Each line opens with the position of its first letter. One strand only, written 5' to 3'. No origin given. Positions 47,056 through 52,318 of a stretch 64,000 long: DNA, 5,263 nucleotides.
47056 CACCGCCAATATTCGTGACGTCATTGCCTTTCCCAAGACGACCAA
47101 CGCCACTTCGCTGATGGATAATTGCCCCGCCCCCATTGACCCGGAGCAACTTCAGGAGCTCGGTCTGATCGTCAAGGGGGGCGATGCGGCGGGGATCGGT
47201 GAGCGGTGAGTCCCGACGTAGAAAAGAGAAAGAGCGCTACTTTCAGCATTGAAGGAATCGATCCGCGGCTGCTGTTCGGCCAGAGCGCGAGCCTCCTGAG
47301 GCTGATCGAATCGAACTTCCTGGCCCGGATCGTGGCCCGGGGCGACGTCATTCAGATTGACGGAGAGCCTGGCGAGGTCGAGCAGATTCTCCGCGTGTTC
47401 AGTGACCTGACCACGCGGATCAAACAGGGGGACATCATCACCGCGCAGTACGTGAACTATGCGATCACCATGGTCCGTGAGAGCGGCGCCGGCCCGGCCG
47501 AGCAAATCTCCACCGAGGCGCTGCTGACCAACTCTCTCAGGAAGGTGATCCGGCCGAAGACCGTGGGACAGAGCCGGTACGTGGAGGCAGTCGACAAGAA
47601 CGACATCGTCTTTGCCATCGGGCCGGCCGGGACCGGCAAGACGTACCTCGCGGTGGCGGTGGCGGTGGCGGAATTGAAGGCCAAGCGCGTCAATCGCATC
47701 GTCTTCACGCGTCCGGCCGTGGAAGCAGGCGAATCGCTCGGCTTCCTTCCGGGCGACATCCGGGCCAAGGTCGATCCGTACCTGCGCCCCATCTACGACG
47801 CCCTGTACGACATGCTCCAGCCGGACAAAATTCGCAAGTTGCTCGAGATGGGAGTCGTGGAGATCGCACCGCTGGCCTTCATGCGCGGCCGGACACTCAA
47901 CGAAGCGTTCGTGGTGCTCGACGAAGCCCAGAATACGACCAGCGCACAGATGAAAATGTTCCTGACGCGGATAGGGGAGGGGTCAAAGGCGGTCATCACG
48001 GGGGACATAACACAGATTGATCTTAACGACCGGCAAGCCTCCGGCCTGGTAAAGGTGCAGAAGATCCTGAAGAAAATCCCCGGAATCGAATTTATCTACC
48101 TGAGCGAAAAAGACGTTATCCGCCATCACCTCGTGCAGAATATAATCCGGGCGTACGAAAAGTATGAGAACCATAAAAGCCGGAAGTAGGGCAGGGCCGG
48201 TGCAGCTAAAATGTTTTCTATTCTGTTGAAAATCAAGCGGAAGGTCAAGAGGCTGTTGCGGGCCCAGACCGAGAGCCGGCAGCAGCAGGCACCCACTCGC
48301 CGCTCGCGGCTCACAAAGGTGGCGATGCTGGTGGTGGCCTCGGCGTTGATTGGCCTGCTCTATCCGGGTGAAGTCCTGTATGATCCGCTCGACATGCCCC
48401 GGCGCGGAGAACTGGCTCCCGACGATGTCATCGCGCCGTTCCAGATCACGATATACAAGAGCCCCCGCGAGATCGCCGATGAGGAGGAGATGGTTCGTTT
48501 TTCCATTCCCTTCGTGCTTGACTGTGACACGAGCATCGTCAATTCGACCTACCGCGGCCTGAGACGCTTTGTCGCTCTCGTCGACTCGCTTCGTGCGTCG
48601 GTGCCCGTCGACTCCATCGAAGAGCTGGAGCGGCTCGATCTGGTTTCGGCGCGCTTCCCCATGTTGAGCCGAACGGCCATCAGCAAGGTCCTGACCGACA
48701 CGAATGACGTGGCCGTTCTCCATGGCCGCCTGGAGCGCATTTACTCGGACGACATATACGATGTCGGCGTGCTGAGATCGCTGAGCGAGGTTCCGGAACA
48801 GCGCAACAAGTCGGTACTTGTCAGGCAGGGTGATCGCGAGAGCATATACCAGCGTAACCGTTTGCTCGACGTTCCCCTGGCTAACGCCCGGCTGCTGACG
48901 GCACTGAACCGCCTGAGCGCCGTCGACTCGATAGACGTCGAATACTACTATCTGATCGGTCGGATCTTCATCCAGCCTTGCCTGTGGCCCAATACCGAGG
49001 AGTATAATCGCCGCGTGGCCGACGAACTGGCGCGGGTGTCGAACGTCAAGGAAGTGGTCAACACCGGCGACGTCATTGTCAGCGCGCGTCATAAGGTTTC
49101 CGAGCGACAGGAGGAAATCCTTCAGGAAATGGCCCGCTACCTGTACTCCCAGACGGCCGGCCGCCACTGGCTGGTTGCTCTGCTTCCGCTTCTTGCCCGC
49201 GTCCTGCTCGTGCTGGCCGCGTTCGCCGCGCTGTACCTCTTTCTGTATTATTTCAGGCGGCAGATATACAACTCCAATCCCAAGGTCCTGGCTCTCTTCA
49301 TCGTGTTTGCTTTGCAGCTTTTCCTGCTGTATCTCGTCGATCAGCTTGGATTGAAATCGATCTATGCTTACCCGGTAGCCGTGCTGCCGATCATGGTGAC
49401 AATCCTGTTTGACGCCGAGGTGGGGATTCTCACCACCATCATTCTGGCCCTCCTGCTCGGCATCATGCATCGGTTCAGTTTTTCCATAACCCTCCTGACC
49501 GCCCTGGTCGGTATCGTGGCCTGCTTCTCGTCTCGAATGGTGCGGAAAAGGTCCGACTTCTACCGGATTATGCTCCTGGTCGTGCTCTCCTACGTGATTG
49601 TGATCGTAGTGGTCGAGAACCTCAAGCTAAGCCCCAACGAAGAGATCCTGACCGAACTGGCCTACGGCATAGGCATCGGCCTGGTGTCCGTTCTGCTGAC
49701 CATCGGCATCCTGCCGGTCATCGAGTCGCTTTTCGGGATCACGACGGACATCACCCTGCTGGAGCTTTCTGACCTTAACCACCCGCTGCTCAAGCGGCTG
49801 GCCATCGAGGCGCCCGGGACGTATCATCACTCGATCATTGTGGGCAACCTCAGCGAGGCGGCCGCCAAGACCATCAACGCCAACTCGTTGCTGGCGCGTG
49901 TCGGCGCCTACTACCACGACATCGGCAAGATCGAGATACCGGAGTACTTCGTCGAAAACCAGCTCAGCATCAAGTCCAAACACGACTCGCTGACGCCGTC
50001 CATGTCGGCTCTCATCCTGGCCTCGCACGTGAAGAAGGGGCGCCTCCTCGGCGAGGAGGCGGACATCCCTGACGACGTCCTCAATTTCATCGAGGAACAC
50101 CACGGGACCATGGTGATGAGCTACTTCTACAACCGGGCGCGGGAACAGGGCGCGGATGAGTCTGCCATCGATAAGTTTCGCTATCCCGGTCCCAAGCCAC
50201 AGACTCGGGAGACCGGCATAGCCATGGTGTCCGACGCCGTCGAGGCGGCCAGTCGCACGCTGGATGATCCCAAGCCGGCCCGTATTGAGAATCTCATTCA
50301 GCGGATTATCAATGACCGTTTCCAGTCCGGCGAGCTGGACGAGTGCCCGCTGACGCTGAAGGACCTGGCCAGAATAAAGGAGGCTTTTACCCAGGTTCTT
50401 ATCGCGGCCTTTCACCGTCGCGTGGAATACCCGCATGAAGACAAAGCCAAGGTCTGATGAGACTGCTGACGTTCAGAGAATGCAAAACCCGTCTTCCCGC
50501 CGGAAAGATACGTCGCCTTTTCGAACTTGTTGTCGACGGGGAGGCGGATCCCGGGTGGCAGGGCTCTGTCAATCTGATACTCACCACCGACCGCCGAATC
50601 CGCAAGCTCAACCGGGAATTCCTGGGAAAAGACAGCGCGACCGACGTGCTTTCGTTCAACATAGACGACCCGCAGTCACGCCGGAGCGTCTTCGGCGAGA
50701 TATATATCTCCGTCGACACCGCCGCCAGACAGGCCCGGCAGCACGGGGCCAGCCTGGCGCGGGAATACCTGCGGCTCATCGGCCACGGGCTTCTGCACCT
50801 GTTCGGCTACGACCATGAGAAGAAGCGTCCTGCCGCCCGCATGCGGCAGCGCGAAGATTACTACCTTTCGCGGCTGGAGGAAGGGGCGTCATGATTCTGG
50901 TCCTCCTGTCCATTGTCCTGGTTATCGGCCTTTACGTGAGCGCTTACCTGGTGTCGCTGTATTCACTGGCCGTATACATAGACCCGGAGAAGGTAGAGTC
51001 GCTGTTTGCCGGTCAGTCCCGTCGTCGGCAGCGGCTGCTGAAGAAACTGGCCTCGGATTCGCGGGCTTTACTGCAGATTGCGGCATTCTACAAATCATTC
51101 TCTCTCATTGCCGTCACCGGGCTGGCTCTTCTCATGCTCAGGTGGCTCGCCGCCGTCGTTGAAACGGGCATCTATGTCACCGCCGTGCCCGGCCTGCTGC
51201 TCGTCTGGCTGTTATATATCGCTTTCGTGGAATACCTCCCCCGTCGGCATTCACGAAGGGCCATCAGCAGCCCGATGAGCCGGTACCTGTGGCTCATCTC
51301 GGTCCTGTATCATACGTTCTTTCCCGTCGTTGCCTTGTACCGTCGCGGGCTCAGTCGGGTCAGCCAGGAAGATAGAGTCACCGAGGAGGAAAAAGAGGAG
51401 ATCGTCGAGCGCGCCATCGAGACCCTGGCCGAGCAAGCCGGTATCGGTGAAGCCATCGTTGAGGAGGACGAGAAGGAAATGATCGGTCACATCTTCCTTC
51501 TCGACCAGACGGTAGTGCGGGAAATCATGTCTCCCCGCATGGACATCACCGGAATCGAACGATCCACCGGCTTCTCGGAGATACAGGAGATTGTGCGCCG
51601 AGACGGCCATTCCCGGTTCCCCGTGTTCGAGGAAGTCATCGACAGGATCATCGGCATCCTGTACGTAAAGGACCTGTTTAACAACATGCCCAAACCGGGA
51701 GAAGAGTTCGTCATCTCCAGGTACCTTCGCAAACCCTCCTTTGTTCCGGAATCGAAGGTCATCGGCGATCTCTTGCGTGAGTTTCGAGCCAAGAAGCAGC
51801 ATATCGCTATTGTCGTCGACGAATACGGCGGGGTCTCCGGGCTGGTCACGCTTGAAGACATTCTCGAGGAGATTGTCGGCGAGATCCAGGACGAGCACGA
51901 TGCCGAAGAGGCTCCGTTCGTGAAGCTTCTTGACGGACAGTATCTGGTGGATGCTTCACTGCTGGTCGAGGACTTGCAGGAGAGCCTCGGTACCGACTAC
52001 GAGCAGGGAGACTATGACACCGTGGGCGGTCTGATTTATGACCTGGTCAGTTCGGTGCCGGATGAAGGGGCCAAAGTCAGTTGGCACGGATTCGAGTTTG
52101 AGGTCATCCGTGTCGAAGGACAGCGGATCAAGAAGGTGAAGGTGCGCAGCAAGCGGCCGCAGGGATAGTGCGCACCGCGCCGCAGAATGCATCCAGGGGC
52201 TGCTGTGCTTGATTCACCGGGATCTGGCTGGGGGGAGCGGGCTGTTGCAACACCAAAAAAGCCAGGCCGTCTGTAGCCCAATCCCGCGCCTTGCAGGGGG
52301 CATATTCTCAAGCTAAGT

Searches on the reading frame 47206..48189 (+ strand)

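Call 11: search_protein_families(library=pfam, proteins=[window:47206-48189:+], max_evalue=0.001)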
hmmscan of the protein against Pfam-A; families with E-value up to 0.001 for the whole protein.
window:47206-48189:+ (327 aa): 5 families
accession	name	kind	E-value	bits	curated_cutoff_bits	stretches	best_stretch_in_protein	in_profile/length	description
PF02562.22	PhoH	-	2.1e-96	321.7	27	1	115-318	2-205/205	PhoH-like protein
PF13604.12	AAA_30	-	8.2e-08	32.6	27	1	120-271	4-128/191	AAA domain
PF13245.12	AAA_19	-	6.1e-07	30.1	25.1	1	126-271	5-129/134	AAA domain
PF01695.23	IstB_IS21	-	3.8e-05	23.8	24.1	1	118-168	78-126/238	IstB-like ATP binding protein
PF00270.35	DEAD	-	0.00049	20.3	26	0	121-170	3-53/167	DEAD/DEAH box helicase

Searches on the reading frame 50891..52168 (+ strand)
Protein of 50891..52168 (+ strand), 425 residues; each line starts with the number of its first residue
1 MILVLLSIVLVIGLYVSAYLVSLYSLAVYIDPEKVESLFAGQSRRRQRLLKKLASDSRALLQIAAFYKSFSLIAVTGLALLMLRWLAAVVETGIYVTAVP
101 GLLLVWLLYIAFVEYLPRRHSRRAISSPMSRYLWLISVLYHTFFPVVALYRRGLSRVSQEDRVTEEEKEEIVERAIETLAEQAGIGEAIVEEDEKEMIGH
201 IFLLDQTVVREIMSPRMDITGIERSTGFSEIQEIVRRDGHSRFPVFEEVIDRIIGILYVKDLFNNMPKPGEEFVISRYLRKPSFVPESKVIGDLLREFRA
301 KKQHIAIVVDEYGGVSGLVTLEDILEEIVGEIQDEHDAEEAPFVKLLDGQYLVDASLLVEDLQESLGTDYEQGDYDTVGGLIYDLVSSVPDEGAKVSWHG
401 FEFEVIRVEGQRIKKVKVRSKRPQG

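Call 11: search_protein_families(library=pfam, proteins=[window:50891-52168:+], max_evalue=0.001)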
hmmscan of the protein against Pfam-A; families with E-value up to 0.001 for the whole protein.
window:50891-52168:+ (425 aa): 3 families
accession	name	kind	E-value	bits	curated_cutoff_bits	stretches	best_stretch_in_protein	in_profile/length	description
PF03471.22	CorC_HlyC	-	1.1e-21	77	27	1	347-420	4-79/81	Transporter associated domain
PF00571.33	CBS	-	1.4e-13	51.4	24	2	281-329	8-56/57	CBS domain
PF01595.25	CNNM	-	1.4e-06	28.6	28.4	1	11-178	4-174/181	Cyclin M transmembrane N-terminal domain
